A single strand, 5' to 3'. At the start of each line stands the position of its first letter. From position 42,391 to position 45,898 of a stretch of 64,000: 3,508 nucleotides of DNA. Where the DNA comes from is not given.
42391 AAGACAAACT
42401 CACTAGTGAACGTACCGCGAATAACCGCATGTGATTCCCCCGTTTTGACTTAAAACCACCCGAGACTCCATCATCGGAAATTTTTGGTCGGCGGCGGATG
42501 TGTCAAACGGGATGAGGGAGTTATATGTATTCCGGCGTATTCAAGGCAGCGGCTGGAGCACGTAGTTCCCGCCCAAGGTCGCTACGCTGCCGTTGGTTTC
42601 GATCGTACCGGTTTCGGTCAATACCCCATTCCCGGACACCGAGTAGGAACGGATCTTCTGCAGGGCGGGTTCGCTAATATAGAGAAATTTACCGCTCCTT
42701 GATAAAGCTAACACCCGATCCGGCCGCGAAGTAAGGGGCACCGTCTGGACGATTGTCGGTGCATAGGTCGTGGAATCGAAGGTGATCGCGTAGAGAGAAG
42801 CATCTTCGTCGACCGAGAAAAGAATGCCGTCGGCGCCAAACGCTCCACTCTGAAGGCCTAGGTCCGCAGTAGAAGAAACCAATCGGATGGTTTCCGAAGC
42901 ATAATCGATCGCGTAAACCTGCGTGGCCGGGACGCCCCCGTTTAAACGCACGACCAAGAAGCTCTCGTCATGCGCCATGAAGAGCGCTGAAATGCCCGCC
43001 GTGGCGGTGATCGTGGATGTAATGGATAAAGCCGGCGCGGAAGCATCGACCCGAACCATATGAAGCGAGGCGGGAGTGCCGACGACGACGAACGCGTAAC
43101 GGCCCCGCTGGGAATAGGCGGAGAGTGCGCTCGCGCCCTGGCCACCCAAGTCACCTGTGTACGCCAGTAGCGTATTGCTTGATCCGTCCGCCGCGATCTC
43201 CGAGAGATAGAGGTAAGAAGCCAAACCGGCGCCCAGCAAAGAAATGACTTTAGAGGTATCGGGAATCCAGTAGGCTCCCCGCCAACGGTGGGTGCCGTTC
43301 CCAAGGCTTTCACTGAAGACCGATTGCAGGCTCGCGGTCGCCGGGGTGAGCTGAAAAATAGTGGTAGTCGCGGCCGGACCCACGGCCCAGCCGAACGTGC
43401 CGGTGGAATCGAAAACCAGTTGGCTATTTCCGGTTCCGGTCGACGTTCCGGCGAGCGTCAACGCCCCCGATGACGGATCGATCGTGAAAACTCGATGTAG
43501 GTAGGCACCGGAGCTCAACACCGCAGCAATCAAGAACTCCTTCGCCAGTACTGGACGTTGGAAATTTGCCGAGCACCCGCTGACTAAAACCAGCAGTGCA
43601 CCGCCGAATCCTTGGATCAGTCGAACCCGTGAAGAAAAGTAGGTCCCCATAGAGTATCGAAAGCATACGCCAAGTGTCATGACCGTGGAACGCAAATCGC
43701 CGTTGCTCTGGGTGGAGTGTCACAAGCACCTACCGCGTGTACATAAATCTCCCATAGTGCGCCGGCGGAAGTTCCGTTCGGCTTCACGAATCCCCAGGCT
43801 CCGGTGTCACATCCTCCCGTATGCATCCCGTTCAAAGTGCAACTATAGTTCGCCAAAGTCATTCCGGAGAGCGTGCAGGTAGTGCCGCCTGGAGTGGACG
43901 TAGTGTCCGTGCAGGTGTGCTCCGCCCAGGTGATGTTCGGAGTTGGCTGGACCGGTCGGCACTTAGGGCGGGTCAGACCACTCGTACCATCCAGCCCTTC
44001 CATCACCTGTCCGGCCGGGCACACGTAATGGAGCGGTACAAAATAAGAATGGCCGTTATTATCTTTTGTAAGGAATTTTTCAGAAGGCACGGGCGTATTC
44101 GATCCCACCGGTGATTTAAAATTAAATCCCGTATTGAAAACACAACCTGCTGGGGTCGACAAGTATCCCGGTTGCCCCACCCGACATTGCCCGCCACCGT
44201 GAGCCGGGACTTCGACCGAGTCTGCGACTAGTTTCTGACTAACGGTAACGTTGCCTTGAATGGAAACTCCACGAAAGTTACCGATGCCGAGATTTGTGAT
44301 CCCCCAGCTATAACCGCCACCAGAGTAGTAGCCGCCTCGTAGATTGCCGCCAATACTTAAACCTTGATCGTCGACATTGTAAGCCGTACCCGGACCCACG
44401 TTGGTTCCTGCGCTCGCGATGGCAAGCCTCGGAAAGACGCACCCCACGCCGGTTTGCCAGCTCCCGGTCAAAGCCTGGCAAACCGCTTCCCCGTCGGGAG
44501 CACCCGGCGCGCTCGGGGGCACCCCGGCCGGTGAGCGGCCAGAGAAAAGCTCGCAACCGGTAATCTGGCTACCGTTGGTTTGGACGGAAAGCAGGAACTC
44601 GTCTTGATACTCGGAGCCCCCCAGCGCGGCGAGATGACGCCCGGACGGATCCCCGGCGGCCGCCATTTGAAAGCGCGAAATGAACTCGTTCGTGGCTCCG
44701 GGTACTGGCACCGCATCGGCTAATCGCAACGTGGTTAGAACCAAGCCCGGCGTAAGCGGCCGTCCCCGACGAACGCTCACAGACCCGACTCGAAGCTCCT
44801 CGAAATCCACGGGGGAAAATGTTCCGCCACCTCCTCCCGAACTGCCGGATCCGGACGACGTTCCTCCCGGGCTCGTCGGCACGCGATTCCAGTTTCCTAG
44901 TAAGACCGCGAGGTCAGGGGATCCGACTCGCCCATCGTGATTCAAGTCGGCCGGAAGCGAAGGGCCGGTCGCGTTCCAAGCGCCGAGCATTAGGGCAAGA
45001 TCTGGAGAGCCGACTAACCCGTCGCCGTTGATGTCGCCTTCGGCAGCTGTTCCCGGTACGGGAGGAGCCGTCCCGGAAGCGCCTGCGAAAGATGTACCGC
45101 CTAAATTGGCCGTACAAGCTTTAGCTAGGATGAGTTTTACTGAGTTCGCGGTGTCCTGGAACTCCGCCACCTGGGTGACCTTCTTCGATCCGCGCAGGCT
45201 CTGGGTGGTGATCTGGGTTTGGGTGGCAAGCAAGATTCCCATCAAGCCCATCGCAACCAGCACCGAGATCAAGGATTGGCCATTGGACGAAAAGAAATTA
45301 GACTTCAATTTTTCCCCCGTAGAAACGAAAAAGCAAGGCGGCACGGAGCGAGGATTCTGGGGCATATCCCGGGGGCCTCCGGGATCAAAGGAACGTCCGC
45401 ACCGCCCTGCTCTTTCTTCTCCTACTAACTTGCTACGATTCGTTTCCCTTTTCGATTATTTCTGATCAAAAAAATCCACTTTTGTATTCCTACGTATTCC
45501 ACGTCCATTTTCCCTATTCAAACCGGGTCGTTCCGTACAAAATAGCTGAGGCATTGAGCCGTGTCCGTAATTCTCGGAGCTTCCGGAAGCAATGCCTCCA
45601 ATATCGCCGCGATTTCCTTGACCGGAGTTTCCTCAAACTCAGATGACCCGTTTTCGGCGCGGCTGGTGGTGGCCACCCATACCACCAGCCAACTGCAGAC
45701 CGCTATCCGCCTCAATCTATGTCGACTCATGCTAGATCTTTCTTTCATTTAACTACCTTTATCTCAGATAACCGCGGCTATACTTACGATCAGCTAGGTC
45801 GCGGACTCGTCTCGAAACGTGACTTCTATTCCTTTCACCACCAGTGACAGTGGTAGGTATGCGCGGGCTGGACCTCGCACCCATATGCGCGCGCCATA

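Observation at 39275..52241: Cluster of giant secreted proteins combining pilin-like N-terminal helices with dockerin-type repeats and a beta-helix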

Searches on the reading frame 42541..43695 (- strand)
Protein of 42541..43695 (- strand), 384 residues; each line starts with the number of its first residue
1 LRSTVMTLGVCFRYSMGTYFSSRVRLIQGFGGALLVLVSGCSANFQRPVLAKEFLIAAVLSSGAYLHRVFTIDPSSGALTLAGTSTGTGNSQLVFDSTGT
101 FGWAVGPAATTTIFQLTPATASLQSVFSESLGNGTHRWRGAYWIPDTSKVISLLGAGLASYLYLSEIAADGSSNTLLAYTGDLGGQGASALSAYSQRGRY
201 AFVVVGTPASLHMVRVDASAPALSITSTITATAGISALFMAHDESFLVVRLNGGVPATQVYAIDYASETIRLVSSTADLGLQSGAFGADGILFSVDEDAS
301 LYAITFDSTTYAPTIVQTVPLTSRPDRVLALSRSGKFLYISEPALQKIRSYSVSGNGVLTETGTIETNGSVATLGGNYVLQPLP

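Call 4: search_protein_families(library=pfam, max_evalue=0.1, proteins=[window:42541-43695:-])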
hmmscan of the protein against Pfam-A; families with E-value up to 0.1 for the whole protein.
window:42541-43695:- (384 aa): 1 family
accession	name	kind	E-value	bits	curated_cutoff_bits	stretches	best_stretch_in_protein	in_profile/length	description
PF10282.15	Lactonase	-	1.4e-05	24.9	21.7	0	234-362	245-330/344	Lactonase, 7-bladed beta-propeller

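Call 6: search_protein_families(library=ncbifam, max_evalue=0.1, proteins=[window:42541-43695:-])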
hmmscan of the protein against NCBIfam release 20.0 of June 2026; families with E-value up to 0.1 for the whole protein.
window:42541-43695:- (384 aa): 2 families
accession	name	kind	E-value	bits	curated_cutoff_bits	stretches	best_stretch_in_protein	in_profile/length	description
NF050136.1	PGL_lacton_Staph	exception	0.0068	15.4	500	0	193-276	195-282/341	6-phosphogluconolactonase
NF040600.1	blaOXA-1043_like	exception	0.036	13.4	525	1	66-111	182-226/268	OXA-1043 family class D beta-lactamase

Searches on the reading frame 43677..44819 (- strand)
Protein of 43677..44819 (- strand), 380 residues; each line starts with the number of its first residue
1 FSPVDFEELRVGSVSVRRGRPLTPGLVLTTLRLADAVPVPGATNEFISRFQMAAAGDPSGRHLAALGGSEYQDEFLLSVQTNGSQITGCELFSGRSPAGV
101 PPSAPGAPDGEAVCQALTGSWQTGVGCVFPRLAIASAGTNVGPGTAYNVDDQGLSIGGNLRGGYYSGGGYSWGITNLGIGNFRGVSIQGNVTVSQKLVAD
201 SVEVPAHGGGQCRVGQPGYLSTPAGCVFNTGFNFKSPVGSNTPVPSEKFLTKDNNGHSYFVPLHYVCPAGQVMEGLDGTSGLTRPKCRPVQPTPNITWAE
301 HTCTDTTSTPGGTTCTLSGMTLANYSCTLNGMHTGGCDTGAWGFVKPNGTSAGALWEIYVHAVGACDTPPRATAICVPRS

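Call 54: search_protein_families(library=pfam, max_evalue=10, proteins=[window:43677-44819:-])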
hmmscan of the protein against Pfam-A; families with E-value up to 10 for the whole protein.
window:43677-44819:- (380 aa): 0 families

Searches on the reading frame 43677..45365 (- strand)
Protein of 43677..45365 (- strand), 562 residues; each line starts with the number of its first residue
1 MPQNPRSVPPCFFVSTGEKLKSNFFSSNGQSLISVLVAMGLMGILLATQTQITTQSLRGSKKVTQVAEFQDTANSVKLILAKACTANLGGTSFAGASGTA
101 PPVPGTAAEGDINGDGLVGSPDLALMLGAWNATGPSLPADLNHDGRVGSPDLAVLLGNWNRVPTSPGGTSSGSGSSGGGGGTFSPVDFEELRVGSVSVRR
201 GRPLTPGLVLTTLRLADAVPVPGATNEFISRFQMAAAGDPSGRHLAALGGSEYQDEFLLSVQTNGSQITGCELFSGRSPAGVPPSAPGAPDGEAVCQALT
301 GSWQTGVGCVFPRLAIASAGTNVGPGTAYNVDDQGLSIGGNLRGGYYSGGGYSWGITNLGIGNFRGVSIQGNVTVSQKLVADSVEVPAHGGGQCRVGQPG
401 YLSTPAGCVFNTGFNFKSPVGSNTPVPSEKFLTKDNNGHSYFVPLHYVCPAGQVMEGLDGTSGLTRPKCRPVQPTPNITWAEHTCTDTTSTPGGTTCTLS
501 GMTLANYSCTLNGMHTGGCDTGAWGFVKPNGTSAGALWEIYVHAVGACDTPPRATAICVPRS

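Call 4: search_protein_families(library=pfam, max_evalue=0.1, proteins=[window:43677-45365:-])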
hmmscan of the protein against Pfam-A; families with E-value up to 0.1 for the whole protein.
window:43677-45365:- (562 aa): 2 families
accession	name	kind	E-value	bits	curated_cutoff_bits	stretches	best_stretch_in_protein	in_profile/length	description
PF00404.24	Dockerin_1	-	4.8e-05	23.9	22.9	1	110-155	2-52/57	Dockerin type I domain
PF07963.17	N_methyl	-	0.014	15.3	21.2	1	27-47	4-24/27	Prokaryotic N-terminal methylation motif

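Call 6: search_protein_families(library=ncbifam, max_evalue=0.1, proteins=[window:43677-45365:-])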
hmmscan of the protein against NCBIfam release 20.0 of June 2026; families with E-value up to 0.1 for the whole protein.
window:43677-45365:- (562 aa): 1 family
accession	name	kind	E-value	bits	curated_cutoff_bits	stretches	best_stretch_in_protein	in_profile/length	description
NF041540.1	dockerin_GC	domain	0.013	15.9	29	1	111-160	4-64/67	GC-type dockerin domain-anchored protein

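Call 10: find_homologous_proteins(query=window:43677-45365:-)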
Query window:43677-45365:- (562 aa): 3 proteins with E <= 0.001 among 8000 candidates.
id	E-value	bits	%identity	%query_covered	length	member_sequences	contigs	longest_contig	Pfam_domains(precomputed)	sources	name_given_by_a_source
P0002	0.0e+0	1227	100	97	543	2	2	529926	-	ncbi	ncbi:MAG: dockerin type I domain-containing protein [Bacteriovoracia bacterium]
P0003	3.1e-5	41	55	9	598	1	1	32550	-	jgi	jgi:hypothetical protein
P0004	1.9e-4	38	54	10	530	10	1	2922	PF00404.25,PF00082.28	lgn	-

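Call 46: search_solved_structures(query=window:43677-45308:-, max_evalue=5)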
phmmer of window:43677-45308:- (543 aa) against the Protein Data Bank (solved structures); distinct sequences matched with E-value up to 5: 15.
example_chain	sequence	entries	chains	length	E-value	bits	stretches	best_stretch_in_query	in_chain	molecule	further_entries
2y3n_B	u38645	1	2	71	0.002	19.9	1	90-139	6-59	CELLULOSOMAL FAMILY-48 PROCESSIVE GLYCOSIDE HYDROLASE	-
1daq_A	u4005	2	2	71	0.0027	19.5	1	87-136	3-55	ENDOGLUCANASE SS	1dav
2mte_A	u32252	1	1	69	0.003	19.4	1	87-136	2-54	Cellulose 1,4-beta-cellobiosidase (reducing end) CelS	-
4fl4_A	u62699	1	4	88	0.018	16.8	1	90-137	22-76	Glycoside hydrolase family 9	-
4cj0_A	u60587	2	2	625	0.37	12.4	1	89-137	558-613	ENDOGLUCANASE D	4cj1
1clc_A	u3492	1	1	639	0.38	12.4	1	89-137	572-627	ENDOGLUCANASE CELD; EC: 3.2.1.4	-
5lxv_B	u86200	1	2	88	0.4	12.3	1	87-134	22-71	Carbohydrate-binding protein WP_009985128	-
1ohz_B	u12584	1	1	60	0.48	12.1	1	91-136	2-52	ENDO-1,4-BETA-XYLANASE Y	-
2ccl_B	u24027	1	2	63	1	11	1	91-136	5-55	ENDO-1,4-BETA-XYLANASE Y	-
6kge_D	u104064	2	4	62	1.1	10.9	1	90-137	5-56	And cellulose-binding endoglucanase family 9 CelL ortholog dockerin domain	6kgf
6kgc_B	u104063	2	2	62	1.1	10.9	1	90-137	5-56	And cellulose-binding endoglucanase family 9 CelL ortholog dockerin domain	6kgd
6kg9_A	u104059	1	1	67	1.3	10.7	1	90-137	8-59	And cellulose-binding endoglucanase family 9 CelL ortholog dockerin domain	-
2yik_A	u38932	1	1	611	1.3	10.7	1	83-136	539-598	ENDOGLUCANASE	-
8x3a_A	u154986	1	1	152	2.3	9.8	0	91-137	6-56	Serine protease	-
8x39_A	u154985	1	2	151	2.4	9.8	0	91-137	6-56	Serine protease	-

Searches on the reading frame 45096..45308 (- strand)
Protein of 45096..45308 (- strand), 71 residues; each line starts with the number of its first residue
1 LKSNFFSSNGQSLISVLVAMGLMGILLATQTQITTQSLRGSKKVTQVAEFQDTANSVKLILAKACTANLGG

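Call 54: search_protein_families(library=pfam, max_evalue=10, proteins=[window:45096-45308:-])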
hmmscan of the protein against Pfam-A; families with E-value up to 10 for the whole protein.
seq(71 aa): 1 family
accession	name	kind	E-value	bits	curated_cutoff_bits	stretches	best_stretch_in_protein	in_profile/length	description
PF07963.17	N_methyl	-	0.001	19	21.2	1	8-28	4-24/27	Prokaryotic N-terminal methylation motif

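Call 83: search_protein_families(library=ncbifam, max_evalue=1, proteins=[window:45096-45308:-])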
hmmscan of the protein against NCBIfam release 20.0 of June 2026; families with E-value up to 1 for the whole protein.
seq(71 aa): 2 families
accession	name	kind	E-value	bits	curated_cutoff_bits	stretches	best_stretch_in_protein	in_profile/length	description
NF007848.0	PRK10557.1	equivalog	0.026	13.9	120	1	7-63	9-65/192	prepilin peptidase-dependent protein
TIGR02599.1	TIGR02599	subfamily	0.066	12.4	256.5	1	12-58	3-50/361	Verru_Chthon cassette protein C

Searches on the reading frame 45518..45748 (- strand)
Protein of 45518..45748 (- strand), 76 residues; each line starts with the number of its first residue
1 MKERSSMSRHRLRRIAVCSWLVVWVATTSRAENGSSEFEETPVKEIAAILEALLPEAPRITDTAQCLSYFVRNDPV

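Call 54: search_protein_families(library=pfam, max_evalue=10, proteins=[window:45518-45748:-])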
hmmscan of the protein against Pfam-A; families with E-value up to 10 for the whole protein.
window:45518-45748:- (76 aa): 0 families
